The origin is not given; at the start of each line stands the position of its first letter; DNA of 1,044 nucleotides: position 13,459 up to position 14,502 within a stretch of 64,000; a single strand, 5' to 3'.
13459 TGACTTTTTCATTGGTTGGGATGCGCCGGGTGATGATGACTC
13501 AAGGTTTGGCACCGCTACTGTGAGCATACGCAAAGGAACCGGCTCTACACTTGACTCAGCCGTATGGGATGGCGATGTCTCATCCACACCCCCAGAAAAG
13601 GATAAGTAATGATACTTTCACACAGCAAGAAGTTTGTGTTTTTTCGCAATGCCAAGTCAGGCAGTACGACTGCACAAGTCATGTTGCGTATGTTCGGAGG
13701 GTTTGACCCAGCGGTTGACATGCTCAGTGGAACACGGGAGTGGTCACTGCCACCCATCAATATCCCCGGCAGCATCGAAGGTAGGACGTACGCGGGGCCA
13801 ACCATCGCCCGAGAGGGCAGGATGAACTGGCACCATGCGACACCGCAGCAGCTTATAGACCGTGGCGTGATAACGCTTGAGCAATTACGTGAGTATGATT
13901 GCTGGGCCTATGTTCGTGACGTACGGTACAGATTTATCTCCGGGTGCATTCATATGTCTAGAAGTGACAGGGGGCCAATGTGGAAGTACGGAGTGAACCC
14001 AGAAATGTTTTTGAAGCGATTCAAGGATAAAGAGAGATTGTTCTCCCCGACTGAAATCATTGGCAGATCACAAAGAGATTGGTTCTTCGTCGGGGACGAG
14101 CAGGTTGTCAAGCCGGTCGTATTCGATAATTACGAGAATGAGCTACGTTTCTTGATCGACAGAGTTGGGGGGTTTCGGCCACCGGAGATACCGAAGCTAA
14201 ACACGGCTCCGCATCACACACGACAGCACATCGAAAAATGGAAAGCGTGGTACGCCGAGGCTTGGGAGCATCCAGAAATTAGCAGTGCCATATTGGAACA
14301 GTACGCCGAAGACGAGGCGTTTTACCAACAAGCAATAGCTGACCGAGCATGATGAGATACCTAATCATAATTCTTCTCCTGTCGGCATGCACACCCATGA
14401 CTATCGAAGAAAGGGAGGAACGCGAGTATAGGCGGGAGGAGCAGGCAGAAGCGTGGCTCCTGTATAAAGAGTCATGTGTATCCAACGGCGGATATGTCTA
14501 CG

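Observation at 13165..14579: Sulfotransferase-family moron plus a small lipoprotein inserted between the tail-fibre genes and the lysis cassette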

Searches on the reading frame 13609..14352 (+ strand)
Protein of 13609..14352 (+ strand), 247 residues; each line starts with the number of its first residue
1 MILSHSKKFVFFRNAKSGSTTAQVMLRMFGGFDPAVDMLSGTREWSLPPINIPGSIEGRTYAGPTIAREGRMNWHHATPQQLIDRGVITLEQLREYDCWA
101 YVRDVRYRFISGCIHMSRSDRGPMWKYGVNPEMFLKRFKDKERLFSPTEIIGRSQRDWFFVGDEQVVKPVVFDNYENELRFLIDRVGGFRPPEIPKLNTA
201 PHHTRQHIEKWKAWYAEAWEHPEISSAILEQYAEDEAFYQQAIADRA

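Call 3: search_protein_families(library=pfam, proteins=[window:13609-14352:+], max_evalue=1)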
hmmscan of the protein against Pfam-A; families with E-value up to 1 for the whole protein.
window:13609-14352:+ (247 aa): 0 families

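Call 4: search_protein_families(library=phrogs, proteins=[window:13609-14352:+], max_evalue=0.01)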
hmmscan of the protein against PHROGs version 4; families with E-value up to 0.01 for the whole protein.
window:13609-14352:+ (247 aa): 0 families

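Call 5: search_protein_families(library=ncbifam, proteins=[window:13609-14352:+], max_evalue=10)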
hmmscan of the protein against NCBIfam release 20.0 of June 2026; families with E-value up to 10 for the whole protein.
window:13609-14352:+ (247 aa): 0 families

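Call 6: search_solved_structures(query=window:13609-14352:+, max_evalue=10, show_alignments=3)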
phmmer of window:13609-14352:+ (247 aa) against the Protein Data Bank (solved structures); distinct sequences matched with E-value up to 10: 1.
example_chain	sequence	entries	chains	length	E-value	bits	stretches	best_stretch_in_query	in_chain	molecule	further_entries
1ys9_A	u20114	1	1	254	0.14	14.6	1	148-212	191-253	Protein SPy1043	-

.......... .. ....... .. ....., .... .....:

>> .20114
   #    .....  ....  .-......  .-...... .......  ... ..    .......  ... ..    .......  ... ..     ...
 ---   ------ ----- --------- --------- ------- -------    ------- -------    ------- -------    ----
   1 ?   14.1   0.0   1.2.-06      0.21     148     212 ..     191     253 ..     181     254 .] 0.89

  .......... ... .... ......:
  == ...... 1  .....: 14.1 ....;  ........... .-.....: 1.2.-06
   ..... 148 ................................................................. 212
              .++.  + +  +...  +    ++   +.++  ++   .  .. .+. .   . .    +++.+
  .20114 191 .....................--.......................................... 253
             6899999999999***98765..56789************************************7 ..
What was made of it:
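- Tried and rejected: Pfam, PHROGs, NCBIfam and PDB phmmer all returned nothing (calls 3-6).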

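Call 7: find_homologous_proteins(query=window:13609-14352:+, max_evalue=0.001)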
Query window:13609-14352:+ (247 aa): 14 proteins with E <= 0.001 among 252 candidates.
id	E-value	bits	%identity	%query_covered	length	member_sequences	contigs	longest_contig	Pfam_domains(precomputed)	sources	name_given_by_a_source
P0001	2.2e-168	576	99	100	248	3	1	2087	-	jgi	-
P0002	1.5e-137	475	80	100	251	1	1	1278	-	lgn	-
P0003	2.5e-105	369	64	100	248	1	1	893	-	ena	-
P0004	1.7e-65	239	46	99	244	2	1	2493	PF03567.21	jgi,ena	-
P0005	7.0e-65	237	49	99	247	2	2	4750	PF03567.21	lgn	-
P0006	1.7e-64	236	50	98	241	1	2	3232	PF03567.21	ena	-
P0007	4.3e-64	234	46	100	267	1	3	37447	-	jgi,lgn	jgi:hypothetical protein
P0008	2.2e-63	232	48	99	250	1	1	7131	PF03567.21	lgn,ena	-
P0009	8.0e-61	224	48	97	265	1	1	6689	-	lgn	-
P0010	3.6e-60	221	46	99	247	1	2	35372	-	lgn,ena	-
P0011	3.9e-60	221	47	99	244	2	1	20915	PF03567.21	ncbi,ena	-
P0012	5.4e-57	211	48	97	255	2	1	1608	PF03567.21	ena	-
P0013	7.0e-57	211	45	98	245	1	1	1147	PF03567.21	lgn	-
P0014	1.3e-50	190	45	97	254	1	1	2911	-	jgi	-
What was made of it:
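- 13609..14352 (+): Sulfotransferase-family gene (247 aa), with no signal peptide or TM segment. Homologues in call 7.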

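Call 9: search_protein_families(library=pfam, alignment_id=A1, max_evalue=1)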
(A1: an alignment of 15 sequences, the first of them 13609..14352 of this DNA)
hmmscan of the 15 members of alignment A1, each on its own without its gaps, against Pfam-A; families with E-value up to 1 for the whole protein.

A. member 1, window:13609-14352:+ (247 aa): 0 families

B. families by the number of members that match (of 15 scanned): 7 families
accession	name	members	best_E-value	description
PF03567.20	Sulfotransfer_2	10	6e-12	Sulfotransferase family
PF09242.17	FCSD-flav_bind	2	0.052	Flavocytochrome c sulphide dehydrogenase, flavin-binding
PF13469.12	Sulfotransfer_3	1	0.059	Sulfotransferase family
PF22291.1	DUF6964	1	0.086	Family of unknown function (DUF6964)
PF11192.13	DUF2977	1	0.1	Protein of unknown function (DUF2977)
PF24184.1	Phage_zn_bind_5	1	0.17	Phage zinc binding protein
PF10391.15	DNA_pol_lambd_f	1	0.18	Fingers domain of DNA polymerase lambda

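Call 10: search_solved_structures(query=A1, max_evalue=10, show_alignments=3)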
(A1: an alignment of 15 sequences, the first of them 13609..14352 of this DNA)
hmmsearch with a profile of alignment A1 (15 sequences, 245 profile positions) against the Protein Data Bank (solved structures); distinct sequences matched with E-value up to 10: 2.
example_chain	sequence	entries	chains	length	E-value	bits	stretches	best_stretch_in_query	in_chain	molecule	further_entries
6r17_A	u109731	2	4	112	0.18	14.7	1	169-243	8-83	Synaptonemal complex central element protein 2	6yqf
3e8j_A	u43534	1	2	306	1.3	11.9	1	88-127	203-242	COPROPORPHYRINOGEN III OXIDASE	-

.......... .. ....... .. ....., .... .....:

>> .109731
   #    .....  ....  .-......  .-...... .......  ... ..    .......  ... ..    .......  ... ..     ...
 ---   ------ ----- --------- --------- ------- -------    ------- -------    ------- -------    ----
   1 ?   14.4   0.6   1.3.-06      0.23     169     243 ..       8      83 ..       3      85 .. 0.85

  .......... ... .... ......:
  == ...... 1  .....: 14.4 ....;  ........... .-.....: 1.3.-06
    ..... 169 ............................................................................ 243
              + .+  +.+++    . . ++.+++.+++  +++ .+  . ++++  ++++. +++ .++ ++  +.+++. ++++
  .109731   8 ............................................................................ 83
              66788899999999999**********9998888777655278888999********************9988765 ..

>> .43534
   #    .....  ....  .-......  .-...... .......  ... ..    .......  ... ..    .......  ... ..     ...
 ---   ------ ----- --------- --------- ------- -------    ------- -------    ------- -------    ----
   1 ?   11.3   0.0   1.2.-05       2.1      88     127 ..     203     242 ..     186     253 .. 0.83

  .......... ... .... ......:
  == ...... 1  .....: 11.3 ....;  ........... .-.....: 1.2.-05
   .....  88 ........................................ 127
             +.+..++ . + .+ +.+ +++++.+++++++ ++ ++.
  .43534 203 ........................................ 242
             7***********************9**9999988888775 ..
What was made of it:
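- Tried and rejected: Only spurious hits came back (call 10).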

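Call 13: search_dna_similar(query=window:13609-14352:+, collection=phages, mode=protein, max_rows=30, max_evalue=0.001)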
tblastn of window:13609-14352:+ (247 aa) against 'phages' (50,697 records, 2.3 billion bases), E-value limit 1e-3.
No match.

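Call 16: predict_structure(alignment_id=A1)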
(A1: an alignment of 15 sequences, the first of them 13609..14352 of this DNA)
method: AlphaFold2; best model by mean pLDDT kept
length: 247 residues; sequences in the alignment: 15
mean_pLDDT: 77.0   pTM: 0.76
mean pLDDT of the five models: 77.0, 75.1, 73.1, 72.3, 71.7
residues with pLDDT >= 90: 57; 70-90: 114; 50-70: 55; < 50: 21
segments of 3 or more residues with pLDDT < 50: 44-53, 55-63
pLDDT, mean of each block of 10 residues (from residue 1): 60 68 75 62 49 47 51 75 84 88 90 77 74 90 83 88 92 86 84 67 69 92 93 94 88
secondary structure, 60 per line:
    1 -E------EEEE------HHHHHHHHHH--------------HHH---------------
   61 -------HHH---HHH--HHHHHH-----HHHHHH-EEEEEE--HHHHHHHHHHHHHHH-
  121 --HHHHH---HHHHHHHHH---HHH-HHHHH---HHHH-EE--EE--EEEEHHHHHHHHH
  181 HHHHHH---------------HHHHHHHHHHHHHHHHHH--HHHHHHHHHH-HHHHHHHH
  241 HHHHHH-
elements in order: E9-12 H19-28 H79-84 H90-95 E97-102 H105-119 H123-127 H131-139 H147-151 H155-158 E168-171 H172-186 H202-219 H222-231 H233-246
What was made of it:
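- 13633..13671 (+): 5'-PSB strand-loop-helix (residues 9-21, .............; K16). The model shows strand 9-12 and helix 19-28 (call 16).
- On PAPS-dependent sulfotransferase fold / Sulfotransfer_2 (PF03567): The model shows strand 97-102 and helix 105-119 (call 16).
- Closest known: Sulfotransfer_2. Different: The acceptor-binding regions (residues about 30-75) are unrelated and poorly modelled (call 16).
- An AlphaFold model (pLDDT 77, pTM 0.76) has both nucleotide-binding elements (call 16). The N-terminal PSB region has pLDDT 60-75 (call 16).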

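Call 19: find_encoding_contigs(protein=P0007, flank=8000, max_places=3)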
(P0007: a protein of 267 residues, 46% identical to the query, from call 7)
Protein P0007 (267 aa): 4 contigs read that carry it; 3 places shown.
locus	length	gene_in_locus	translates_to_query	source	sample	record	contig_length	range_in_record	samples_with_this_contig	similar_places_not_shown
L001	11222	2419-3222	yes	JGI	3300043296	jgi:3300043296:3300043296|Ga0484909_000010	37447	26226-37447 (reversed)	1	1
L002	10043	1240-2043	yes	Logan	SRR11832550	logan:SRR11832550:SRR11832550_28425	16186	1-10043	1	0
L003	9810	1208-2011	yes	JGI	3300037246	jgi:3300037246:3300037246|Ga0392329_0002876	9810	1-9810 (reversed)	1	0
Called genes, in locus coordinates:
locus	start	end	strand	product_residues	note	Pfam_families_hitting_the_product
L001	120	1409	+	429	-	-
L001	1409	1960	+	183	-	-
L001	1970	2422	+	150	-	-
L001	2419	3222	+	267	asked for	-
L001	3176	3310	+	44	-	-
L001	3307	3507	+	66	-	-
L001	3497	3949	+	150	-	-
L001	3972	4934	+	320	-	-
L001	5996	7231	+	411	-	-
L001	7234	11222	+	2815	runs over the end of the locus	PF01464:SLT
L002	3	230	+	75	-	?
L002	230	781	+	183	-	-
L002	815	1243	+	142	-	-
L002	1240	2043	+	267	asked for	-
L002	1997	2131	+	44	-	-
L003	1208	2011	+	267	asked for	-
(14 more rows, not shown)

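Call 20: find_encoding_contigs(protein=P0010, flank=8000, max_places=3)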
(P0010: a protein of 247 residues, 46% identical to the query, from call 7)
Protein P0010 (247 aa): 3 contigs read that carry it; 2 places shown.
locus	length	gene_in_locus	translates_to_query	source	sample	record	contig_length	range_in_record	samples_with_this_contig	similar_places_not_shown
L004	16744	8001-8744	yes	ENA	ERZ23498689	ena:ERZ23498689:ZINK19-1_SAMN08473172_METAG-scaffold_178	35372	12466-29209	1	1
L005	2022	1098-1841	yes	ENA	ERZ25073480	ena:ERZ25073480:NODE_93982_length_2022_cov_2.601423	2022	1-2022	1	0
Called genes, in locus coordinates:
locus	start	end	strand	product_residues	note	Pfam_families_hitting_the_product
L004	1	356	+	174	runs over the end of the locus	-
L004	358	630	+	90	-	-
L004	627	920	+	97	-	-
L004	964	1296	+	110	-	-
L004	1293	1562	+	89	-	-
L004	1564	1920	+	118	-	-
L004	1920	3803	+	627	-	-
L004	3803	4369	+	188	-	-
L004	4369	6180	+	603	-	-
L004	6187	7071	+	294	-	-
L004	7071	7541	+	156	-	-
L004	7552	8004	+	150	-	-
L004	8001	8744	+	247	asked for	-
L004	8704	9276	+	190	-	-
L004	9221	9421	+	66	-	-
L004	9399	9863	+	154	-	-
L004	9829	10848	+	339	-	-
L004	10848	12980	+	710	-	-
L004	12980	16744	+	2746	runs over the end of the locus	PF01464:SLT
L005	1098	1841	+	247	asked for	-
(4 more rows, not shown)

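Call 21: find_encoding_contigs(protein=P0011, flank=8000, max_places=3)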
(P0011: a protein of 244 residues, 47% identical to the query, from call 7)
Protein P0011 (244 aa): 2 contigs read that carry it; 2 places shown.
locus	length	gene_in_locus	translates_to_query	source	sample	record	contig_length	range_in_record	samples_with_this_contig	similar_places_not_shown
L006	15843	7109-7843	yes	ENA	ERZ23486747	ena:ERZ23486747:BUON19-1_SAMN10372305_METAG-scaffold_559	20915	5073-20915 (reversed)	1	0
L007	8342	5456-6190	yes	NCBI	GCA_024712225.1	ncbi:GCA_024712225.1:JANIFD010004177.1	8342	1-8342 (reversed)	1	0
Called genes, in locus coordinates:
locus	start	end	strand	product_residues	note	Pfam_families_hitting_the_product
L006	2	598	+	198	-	?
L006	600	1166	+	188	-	-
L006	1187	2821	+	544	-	-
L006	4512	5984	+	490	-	-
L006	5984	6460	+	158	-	-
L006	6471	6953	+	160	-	-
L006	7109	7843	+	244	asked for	PF03567:Sulfotransfer_2 (weak)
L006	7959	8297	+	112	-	-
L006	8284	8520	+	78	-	-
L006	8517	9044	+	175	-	PF05838:Glyco_hydro_108, PF09374:PG_binding_3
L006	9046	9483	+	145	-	-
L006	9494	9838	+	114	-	-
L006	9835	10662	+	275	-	-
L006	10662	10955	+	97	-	-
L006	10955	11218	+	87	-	-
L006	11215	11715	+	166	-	PF00583:Acetyltransf_1, PF13508:Acetyltransf_7 (weak)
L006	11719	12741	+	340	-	-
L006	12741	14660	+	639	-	-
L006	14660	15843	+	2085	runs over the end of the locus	?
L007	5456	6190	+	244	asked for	PF03567:Sulfotransfer_2 (weak)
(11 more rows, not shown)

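Call 26: find_encoding_contigs(protein=P0001, flank=3000, max_places=3)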
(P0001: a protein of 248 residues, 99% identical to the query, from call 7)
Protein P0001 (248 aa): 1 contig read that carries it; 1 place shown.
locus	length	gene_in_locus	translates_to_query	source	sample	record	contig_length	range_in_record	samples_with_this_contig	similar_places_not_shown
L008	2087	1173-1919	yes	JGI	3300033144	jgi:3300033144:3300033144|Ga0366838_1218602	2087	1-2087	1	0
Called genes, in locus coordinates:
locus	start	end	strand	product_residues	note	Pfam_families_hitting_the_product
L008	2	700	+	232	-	?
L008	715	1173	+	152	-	-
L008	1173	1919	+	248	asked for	-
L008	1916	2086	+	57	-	?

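Call 30: find_related_loci(query=A1, collection=viral_contigs, flank=8000)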
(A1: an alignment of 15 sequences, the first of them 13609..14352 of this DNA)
Query A1 (247 aa) in viral_contigs; peptide patterns used: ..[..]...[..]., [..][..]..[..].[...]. (x = any residue, [..] = any of these).
63 stretches matched a pattern; 14 encode a relative of the query (tblastn E <= 1e-3); 14 distinct loci.
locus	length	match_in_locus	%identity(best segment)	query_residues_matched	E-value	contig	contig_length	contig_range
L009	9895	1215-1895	44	1-240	9e-57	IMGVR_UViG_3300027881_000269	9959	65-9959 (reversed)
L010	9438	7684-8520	24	1-235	2e-14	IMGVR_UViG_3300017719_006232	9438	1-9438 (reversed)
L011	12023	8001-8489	22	1-187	4e-9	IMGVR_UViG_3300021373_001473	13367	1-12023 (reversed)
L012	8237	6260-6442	38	1-64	9e-9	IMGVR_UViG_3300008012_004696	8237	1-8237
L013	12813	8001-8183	38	1-64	1e-8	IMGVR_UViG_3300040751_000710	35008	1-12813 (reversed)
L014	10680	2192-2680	21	1-187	4e-6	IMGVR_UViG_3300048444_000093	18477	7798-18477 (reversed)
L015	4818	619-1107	21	1-187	4e-6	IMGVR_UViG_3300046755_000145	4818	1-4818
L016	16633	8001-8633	21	1-211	9e-6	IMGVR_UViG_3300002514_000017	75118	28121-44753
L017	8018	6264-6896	21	1-211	9e-6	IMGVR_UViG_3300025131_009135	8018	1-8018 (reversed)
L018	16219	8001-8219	30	1-82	3e-5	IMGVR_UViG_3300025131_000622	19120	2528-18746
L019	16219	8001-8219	30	1-82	4e-5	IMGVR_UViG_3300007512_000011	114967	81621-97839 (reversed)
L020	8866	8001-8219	30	1-82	4e-5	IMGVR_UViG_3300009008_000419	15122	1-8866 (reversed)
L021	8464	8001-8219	30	1-82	5e-5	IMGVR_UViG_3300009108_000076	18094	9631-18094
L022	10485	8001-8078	54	1-26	1e-4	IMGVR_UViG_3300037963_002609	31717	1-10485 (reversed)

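Call 31: search_protein_representatives(alignment_id=A1)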
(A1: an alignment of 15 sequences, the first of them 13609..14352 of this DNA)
Query: 15 sequences, 245 profile positions. Proteins with E-value up to 0.001 (for the whole library): 354; up to 1e-10: 122; up to 1e-30: 38. The best 150 are listed.
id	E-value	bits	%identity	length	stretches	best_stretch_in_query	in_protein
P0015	6.3e-108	376.5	-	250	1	1-242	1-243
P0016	4.8e-78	278.6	-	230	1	1-240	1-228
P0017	1.1e-65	238.2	-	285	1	1-235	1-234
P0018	8.1e-53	196.0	-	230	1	1-236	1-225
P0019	3.7e-51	190.6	-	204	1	1-192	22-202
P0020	3.4e-48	180.9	-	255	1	1-232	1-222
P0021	3.7e-47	177.5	-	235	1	1-239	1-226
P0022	7.5e-46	173.2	-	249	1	1-230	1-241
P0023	1.5e-45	172.2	-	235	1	1-219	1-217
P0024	1.1e-44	169.3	-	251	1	1-235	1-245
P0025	5.0e-44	167.2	-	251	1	1-235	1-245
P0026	1.5e-43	165.7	-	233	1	1-240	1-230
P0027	2.2e-42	161.9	-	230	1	1-198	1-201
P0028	3.7e-42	161.1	-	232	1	1-228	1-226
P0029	3.7e-42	161.1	-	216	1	1-235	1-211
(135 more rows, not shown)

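Call 35: search_protein_families(library=pfam, proteins=[L004:8704-9276:+, L006:7776-8297:+, L009:1926-3056:+, L001:3497-3949:+, L004:7552-8004:+, L008:715-1173:+], max_evalue=0.1)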
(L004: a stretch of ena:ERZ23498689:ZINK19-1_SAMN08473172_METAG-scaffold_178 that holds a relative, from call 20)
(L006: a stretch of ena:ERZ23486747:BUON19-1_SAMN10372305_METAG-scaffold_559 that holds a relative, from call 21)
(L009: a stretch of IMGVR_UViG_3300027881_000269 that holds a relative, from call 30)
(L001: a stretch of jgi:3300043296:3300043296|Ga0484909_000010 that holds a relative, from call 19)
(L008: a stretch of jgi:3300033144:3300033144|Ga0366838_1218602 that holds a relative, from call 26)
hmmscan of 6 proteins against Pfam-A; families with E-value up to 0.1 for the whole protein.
L004:8704-9276:+ (190 aa): 1 family
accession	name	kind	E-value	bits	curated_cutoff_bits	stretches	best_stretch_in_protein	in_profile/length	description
PF05118.21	Asp_Arg_Hydrox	-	0.00036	20.8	22.6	1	100-166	89-150/157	Aspartyl/Asparaginyl beta-hydroxylase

L006:7776-8297:+ (173 aa): 1 family
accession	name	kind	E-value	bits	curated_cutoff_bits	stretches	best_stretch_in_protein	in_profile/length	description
PF13640.12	2OG-FeII_Oxy_3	-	0.018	16.4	27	1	89-158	8-94/98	2OG-Fe(II) oxygenase superfamily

L009:1926-3056:+ (376 aa): 0 families

L001:3497-3949:+ (150 aa): 2 families
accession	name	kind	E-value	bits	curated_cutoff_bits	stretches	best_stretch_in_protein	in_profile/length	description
PF13302.13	Acetyltransf_3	-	0.0026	18.9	25.4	1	69-107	99-137/138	Acetyltransferase (GNAT) domain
PF13523.12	Acetyltransf_8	-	0.071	13.2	27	0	33-111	57-141/145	Acetyltransferase (GNAT) domain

L004:7552-8004:+ (150 aa): 0 families

L008:715-1173:+ (152 aa): 0 families

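Call 37: search_protein_families(library=pfam, alignment_id=A4, max_evalue=0.001)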
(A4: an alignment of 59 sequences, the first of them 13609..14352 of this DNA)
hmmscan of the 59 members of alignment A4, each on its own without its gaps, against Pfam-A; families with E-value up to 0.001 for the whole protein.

A. member 1, window:13609-14352:+ (247 aa): 0 families

B. families by the number of members that match (of 59 scanned): 1 family
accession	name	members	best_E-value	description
PF03567.20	Sulfotransfer_2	49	7.5e-11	Sulfotransferase family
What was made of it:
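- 13609..14352 (+): 10/15 and 49/59 family members hit PF03567 (calls 9, 37).
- On PAPS-dependent sulfotransferase fold / Sulfotransfer_2 (PF03567): In addition, 10/15 members match at E<=1 and 49/59 at E<=0.001 (calls 9, 37).
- Closest known: Sulfotransfer_2. Same: Most family members hit the Pfam model (calls 9, 37).
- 10 of 15 close and 49 of 59 broad family members hit Sulfotransfer_2, with best E 6e-12 and 7.5e-11 (calls 9, 37).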
